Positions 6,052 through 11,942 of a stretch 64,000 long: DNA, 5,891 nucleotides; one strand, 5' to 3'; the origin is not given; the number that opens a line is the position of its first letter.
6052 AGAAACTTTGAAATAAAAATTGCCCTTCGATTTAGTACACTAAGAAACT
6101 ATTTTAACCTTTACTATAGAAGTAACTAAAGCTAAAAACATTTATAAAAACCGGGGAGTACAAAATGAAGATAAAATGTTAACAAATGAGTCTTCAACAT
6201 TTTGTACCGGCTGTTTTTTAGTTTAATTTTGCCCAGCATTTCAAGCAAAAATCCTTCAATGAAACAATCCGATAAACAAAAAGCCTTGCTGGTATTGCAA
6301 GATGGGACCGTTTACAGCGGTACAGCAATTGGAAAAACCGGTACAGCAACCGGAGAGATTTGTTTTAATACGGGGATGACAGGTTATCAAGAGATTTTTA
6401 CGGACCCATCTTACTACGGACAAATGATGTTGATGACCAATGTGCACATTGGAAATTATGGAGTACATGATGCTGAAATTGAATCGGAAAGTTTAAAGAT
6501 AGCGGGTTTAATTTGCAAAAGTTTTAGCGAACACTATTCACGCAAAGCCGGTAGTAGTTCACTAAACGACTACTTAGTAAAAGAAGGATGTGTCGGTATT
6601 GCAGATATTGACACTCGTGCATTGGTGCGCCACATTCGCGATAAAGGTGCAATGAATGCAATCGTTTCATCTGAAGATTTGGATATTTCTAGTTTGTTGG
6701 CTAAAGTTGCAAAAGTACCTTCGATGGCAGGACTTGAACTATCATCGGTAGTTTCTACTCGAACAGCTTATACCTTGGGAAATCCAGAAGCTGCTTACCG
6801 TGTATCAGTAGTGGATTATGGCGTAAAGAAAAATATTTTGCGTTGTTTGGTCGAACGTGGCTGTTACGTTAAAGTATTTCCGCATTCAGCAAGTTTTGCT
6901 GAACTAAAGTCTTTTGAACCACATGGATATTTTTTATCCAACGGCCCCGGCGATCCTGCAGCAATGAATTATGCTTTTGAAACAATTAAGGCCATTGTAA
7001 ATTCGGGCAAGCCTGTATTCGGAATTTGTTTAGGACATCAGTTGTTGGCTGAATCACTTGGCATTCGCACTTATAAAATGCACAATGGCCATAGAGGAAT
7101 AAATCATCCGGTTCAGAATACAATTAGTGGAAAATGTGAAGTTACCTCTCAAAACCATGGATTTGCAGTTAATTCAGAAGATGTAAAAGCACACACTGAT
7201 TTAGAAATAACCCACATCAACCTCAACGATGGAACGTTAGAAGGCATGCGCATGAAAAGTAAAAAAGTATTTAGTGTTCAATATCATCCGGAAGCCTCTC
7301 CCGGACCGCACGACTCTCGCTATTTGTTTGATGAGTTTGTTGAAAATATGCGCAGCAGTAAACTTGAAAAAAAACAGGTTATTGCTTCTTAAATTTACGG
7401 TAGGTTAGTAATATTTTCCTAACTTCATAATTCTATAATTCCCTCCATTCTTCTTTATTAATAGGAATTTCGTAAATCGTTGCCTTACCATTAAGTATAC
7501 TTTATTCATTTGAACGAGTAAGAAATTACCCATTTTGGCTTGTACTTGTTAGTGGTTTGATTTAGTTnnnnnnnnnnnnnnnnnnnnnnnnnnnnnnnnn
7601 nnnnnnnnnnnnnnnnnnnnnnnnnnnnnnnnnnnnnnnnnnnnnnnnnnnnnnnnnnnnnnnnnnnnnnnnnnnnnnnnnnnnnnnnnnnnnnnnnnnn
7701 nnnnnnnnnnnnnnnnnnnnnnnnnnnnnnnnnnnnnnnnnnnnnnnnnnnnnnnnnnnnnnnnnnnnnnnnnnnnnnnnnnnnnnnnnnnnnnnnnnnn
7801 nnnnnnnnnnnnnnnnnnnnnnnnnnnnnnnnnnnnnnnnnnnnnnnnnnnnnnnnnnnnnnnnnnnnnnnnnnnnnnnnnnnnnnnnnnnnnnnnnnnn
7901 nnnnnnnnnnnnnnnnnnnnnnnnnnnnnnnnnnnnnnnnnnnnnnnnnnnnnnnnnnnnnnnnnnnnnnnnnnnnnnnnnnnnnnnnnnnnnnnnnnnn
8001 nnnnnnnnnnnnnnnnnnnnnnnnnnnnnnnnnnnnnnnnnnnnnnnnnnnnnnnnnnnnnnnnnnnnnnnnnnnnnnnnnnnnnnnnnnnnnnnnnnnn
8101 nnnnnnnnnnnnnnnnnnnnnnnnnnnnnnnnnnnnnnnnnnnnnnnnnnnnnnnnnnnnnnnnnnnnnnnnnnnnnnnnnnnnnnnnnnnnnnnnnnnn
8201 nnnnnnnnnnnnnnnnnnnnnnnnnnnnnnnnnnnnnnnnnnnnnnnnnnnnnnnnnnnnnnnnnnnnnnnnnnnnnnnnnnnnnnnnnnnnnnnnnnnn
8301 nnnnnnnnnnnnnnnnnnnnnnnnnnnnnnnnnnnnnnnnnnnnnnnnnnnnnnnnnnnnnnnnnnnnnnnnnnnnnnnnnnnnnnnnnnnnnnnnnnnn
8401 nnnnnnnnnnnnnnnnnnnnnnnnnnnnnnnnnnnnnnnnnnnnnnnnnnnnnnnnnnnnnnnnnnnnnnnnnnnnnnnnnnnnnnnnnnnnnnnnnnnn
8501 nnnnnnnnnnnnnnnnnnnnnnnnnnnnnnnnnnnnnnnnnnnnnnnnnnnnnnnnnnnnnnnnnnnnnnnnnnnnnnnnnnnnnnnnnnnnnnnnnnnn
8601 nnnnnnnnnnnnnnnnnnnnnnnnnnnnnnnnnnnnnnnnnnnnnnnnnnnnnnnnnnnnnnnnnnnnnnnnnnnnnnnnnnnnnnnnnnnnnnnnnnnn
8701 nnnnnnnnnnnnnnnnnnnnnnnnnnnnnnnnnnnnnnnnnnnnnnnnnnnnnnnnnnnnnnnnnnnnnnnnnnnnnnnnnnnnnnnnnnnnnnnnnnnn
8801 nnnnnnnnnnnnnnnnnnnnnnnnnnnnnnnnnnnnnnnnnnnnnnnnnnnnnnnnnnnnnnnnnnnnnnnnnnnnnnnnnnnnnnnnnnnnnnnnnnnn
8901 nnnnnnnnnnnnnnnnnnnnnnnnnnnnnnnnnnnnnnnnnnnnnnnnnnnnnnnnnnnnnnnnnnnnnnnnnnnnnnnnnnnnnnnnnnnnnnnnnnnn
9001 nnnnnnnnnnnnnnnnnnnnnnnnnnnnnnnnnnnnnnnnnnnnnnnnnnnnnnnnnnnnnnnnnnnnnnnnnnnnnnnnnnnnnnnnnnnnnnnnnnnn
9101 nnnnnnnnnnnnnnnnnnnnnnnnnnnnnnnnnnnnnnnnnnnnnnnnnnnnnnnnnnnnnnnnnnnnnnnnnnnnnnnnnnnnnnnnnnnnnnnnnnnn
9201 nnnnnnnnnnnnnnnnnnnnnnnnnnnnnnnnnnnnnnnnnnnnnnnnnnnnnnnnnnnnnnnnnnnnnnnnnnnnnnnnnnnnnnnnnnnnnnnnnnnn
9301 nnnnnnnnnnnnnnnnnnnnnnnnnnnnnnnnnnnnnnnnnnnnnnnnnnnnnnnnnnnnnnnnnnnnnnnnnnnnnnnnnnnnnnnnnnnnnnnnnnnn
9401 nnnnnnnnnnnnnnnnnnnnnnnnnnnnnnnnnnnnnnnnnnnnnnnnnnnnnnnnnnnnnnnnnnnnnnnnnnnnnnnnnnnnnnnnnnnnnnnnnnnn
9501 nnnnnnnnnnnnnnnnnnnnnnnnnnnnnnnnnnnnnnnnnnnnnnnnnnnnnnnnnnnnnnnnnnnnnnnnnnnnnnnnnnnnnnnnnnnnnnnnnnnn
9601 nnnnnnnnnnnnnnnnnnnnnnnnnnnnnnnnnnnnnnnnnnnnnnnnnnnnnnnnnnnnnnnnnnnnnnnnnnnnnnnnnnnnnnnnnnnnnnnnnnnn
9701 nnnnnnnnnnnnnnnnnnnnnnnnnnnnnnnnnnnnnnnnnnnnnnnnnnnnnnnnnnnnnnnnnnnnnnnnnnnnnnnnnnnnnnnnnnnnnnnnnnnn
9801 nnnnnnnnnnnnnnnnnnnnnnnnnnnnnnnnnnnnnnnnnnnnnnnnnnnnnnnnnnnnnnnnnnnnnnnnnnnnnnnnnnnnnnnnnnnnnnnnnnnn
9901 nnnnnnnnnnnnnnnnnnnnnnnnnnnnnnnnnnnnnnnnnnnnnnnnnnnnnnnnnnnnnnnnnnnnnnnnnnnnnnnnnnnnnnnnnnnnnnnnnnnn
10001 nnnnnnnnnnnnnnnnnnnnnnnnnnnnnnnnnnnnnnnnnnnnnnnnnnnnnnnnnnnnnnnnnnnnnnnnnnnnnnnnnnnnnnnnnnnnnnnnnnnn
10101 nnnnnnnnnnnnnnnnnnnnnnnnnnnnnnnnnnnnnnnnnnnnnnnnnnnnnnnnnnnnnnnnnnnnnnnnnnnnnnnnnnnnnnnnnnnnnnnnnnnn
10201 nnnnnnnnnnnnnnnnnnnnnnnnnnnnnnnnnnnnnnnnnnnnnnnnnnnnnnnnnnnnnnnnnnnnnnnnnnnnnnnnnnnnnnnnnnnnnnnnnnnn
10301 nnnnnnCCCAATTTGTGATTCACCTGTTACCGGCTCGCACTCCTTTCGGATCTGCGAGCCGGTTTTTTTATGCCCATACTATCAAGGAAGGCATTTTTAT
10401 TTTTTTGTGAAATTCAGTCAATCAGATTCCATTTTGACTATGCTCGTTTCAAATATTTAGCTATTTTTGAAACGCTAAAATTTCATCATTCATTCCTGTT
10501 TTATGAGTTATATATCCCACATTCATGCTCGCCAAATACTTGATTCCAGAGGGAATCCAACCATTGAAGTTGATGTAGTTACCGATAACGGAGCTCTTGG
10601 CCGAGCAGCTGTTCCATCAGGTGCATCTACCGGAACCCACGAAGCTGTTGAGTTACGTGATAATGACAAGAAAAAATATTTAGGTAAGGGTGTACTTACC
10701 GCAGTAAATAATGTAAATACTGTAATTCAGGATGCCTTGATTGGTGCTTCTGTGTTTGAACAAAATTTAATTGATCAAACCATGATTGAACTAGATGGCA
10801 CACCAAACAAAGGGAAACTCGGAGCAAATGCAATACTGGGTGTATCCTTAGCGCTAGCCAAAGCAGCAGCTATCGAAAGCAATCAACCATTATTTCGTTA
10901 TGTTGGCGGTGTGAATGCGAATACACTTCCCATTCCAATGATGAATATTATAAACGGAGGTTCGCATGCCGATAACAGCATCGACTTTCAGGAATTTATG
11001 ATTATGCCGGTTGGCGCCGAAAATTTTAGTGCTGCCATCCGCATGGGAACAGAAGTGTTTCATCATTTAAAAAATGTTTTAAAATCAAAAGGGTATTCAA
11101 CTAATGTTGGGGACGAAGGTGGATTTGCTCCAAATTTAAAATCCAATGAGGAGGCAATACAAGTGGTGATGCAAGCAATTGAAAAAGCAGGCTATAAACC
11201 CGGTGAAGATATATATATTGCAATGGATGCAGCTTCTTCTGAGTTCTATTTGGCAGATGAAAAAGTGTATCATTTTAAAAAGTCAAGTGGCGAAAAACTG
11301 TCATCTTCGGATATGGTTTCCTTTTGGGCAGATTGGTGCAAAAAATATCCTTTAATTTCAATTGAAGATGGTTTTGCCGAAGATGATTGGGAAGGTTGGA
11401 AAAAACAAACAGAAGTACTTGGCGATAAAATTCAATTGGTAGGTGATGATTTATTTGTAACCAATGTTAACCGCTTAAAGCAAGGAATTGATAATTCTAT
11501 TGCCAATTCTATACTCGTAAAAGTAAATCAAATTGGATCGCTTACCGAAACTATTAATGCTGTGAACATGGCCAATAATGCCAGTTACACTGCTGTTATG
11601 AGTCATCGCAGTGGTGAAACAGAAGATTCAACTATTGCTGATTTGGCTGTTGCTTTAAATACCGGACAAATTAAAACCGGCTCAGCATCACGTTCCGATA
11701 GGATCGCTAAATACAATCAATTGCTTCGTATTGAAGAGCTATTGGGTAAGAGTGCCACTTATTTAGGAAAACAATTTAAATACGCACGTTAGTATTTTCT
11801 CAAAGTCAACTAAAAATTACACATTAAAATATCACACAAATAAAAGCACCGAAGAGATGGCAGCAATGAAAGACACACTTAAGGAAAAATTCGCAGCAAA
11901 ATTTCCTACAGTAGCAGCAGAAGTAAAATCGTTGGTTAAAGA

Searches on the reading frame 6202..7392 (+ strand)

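Call 59: search_protein_families(library=pfam, proteins=[window:6202-7392:+], max_evalue=0.00001)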
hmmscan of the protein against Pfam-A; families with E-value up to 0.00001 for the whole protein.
window:6202-7392:+ (396 aa): 3 families
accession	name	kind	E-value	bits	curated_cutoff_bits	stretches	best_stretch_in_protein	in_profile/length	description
PF00117.34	GATase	-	9.4e-54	182.4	22.8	1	203-381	2-189/190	Glutamine amidotransferase class-I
PF00988.28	CPSase_sm_chain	-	2.8e-48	163.3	27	1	30-155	1-126/126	Carbamoyl-phosphate synthase small chain, CPSase domain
PF07722.19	Peptidase_C26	-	1.8e-09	38.1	20.5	1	251-364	87-219/219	Peptidase C26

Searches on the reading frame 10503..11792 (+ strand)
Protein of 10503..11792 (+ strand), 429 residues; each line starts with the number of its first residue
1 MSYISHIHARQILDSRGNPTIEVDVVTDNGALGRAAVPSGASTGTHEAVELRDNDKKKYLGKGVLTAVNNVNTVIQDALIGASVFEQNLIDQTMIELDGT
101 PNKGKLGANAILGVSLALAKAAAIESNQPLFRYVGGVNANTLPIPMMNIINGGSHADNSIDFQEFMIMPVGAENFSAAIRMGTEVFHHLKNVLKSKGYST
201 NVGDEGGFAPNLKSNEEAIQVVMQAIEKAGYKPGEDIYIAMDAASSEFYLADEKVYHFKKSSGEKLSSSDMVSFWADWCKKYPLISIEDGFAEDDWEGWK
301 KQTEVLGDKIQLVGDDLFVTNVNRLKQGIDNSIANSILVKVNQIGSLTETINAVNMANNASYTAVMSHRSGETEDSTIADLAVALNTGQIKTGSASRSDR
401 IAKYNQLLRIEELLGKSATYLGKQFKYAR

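Call 59: search_protein_families(library=pfam, proteins=[window:10503-11792:+], max_evalue=0.00001)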
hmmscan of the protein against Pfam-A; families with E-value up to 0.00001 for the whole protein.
window:10503-11792:+ (429 aa): 2 families
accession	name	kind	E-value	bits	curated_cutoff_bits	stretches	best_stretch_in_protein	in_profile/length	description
PF00113.28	Enolase_C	-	1.6e-138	461.5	21.5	1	141-427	3-294/296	Enolase, C-terminal TIM barrel domain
PF03952.21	Enolase_N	-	6.7e-61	204.7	35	1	4-134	1-131/131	Enolase, N-terminal domain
